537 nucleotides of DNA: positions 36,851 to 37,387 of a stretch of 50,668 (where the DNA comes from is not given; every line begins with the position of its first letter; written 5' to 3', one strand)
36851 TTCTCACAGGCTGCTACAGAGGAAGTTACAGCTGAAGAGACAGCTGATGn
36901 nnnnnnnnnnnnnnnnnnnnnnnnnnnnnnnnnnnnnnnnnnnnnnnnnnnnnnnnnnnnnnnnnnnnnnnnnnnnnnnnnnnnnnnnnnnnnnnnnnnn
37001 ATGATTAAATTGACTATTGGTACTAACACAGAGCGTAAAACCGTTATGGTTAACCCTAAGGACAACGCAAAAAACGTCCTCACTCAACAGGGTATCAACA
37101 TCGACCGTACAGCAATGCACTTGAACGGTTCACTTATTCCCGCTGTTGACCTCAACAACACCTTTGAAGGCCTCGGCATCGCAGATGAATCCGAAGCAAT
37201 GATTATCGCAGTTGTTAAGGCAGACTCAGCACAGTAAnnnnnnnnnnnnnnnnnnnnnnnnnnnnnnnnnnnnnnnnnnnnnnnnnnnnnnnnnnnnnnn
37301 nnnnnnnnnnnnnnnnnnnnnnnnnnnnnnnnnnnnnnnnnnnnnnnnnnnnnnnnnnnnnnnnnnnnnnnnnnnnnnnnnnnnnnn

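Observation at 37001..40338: Phage-encoded ubiquitin-like conjugation-type cassette: Ubl-like, E2-like(?), JAB and E1-like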

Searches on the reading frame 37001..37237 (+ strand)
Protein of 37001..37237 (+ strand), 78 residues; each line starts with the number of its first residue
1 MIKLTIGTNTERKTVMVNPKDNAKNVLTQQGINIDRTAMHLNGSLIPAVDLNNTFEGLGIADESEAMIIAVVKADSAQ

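Call 3: search_protein_families(library=pfam, proteins=[window:37001-37237:+], max_evalue=1)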
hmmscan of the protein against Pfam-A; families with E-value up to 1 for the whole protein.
window:37001-37237:+ (78 aa): 0 families

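Call 4: search_protein_families(library=ncbifam, proteins=[window:37001-37237:+], max_evalue=1)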
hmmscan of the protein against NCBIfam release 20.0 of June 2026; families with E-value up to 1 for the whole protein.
window:37001-37237:+ (78 aa): 1 family
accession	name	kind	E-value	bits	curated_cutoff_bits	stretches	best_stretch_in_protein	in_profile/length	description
TIGR02620.1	cas_VVA1548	hypoth_equivalog_domain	0.15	12.4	46.35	1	22-46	8-32/93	CRISPR-associated protein Csx16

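Call 5: search_protein_families(library=phrogs, proteins=[window:37001-37237:+], max_evalue=0.01)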
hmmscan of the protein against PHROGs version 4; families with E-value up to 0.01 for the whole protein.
window:37001-37237:+ (78 aa): 0 families

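Call 6: search_protein_families(library=padloc, proteins=[window:37001-37237:+], max_evalue=0.1)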
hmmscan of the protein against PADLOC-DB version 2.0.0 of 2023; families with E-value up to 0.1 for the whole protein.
window:37001-37237:+ (78 aa): 0 families

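Call 27: find_homologous_proteins(query=window:37001-37237:+)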
Query window:37001-37237:+ (78 aa): 93 proteins with E <= 0.001 among 93 candidates.
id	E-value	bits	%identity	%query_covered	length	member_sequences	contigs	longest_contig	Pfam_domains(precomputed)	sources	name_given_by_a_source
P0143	3.6e-40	152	97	100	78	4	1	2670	-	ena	-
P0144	4.8e-22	95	62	99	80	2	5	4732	-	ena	-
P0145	8.0e-22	94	65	99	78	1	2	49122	-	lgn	-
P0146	9.3e-22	94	65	99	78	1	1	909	-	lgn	-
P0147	1.3e-21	93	63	100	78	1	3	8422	-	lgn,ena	-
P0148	1.4e-21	93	63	100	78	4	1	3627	-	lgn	-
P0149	1.6e-21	93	65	99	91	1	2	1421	-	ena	-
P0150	1.8e-21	93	64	100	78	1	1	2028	-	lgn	-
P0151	1.8e-21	93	63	100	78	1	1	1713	-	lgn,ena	-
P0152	2.3e-21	92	64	99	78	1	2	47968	-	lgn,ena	-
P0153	4.9e-21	91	60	100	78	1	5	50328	-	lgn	-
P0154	5.1e-21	91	60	100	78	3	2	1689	-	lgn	-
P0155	5.2e-21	91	61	99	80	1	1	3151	-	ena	-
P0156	5.8e-21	91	64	99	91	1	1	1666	-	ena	-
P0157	7.0e-21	91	60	100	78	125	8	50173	-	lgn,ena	-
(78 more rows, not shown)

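Call 32: search_solved_structures(query=A3, max_evalue=10, show_alignments=3)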
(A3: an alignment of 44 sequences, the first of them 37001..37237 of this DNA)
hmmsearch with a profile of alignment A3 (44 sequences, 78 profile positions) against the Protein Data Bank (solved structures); distinct sequences matched with E-value up to 10: 2.
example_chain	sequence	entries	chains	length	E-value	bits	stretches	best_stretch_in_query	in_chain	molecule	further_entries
9x4g_C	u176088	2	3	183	0.35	14.3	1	28-77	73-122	EKC/KEOPS complex subunit TPRKB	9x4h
9njy_A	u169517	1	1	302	1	12.8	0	5-21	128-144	Clumping factor A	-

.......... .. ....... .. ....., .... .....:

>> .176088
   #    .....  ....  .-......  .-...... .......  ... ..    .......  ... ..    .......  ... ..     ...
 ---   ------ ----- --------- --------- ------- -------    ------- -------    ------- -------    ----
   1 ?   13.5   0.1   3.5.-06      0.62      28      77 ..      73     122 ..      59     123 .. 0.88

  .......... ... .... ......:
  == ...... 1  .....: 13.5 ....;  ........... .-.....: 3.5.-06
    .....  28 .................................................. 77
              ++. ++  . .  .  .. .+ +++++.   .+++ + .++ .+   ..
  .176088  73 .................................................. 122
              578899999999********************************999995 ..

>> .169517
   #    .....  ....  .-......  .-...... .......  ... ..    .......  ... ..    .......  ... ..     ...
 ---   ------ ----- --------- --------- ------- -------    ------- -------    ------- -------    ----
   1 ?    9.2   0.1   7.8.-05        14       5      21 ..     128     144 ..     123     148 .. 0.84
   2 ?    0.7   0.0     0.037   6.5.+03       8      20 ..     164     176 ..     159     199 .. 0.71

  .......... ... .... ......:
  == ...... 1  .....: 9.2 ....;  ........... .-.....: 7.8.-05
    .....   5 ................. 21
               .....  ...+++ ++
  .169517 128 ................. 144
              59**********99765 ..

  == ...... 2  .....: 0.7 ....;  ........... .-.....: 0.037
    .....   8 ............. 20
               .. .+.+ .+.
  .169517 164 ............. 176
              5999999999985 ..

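Call 34: search_protein_families(library=pfam, alignment_id=A3, max_evalue=1)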
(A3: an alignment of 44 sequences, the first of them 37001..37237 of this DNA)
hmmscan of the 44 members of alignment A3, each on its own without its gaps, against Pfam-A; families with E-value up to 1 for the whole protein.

A. member 1, window:37001-37237:+ (78 aa): 0 families

B. families by the number of members that match (of 44 scanned): 8 families
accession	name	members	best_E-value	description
PF11470.14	TUG-UBL1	3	0.034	TUG ubiquitin-like domain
PF21965.2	SAMP2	2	0.056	Small archaeal modifier protein 2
PF18495.6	VbhA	1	0.12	Antitoxin VbhA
PF19619.4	DUF6124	1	0.12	Family of unknown function (DUF6124)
PF23174.1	bHLH_ILI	1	0.17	ILI bHLH domain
PF10790.15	DUF2604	1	0.21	Protein of Unknown function (DUF2604)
PF11976.14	Rad60-SLD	1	0.21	Ubiquitin-2 like Rad60 SUMO-like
PF12949.13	HeH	1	0.27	HeH/LEM domain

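Call 42: predict_structure(alignment_id=A3)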
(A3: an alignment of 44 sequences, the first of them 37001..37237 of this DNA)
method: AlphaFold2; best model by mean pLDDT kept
length: 78 residues; sequences in the alignment: 44
mean_pLDDT: 91.6   pTM: 0.78
mean pLDDT of the five models: 91.6, 90.9, 90.2, 89.7, 87.0
residues with pLDDT >= 90: 63; 70-90: 10; 50-70: 2; < 50: 3
segments of 3 or more residues with pLDDT < 50: 76-78
pLDDT, mean of each block of 10 residues (from residue 1): 95 97 96 91 93 96 97 63
secondary structure, 60 per line:
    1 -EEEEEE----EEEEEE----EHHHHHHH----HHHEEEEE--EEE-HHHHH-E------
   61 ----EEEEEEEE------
elements in order: E2-7 E12-17 H23-29 E37-41 E44-46 H48-52 E65-72

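Call 46: fold_search(model_id=the predicted structure, library=pdb)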
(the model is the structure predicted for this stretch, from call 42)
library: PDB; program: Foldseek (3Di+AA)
matches with E <= 10: 1398; with E <= 0.001: 189
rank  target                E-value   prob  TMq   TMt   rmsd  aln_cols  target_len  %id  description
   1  6oq2_MODEL_1_B        1.9e-05  1.00  0.57  0.58   3.5        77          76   21  NMR Structure of Branched K11/K48-Linked Tri-Ubiquitin (released 2019-10-23)
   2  1ogw                  4.6e-05  1.00  0.56  0.57   3.2        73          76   22  Synthetic Ubiquitin with fluoro-Leu at 50 and 67 (released 2003-05-30)
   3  1zgu_MODEL_1_B        4.9e-05  1.00  0.58  0.59   3.3        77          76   21  Solution structure of the human Mms2-Ubiquitin complex (released 2006-04-04)
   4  4jio_U                4.9e-05  1.00  0.56  0.58   3.7        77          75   18  Bro1 V domain and ubiquitin (released 2013-06-19)
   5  1ubq                  7.4e-05  1.00  0.57  0.58   3.3        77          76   21  STRUCTURE OF UBIQUITIN REFINED AT 1.8 ANGSTROMS RESOLUTION (released 1987-04-16)
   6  9fj3_A                9.0e-05  1.00  0.56  0.58   3.3        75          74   21  Structure of ubiquitin bound of coiled-coil UIM form 2 (released 2024-09-18)
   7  9l3l_C                9.0e-05  1.00  0.56  0.59   3.3        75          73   21  Crystal structure of the C lobe of E6AP in complex with K48-linked diUb (released 2025-12-24)
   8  5hpk_B                9.0e-05  1.00  0.58  0.58   3.5        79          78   20  System-wide modulation of HECT E3 ligases with selective ubiquitin variant probes: NEDD4L and UbV NL.1 (released 2016-03-16)
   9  1p3q_U                1.1e-04  1.00  0.54  0.57   3.3        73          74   22  Mechanism of Ubiquitin Recognition by the CUE Domain of VPS9 (released 2003-06-24)
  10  5yt6_C                1.2e-04  1.00  0.58  0.60   3.4        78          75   20  Crystal structure of TAX1BP1 UBZ2 in complex with mono-ubiquitin (released 2018-07-11)
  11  7f0n                  1.3e-04  1.00  0.57  0.58   3.5        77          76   21  Structure of deamidated Ubiquitin (released 2022-06-08)
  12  3nob_H                1.3e-04  1.00  0.54  0.55   3.5        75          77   19  Structure of K11-linked di-ubiquitin (released 2010-08-11)
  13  2n2k_MODEL_1_A        1.3e-04  1.00  0.57  0.58   3.4        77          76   19  Ensemble structure of the closed state of Lys63-linked diubiquitin in the absence of a ligand (released 2015-07-08)
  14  4zpz_A                1.4e-04  1.00  0.55  0.59   3.2        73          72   22  Crystal Structure of Semi-synthetic Ubiquitin with Phospho-Ser65 and Ala46Cys (released 2015-06-10)
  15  4ksk_C                1.4e-04  1.00  0.57  0.59   3.5        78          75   20  Gumby/Fam105B in complex with ubiquitin (released 2013-06-05)
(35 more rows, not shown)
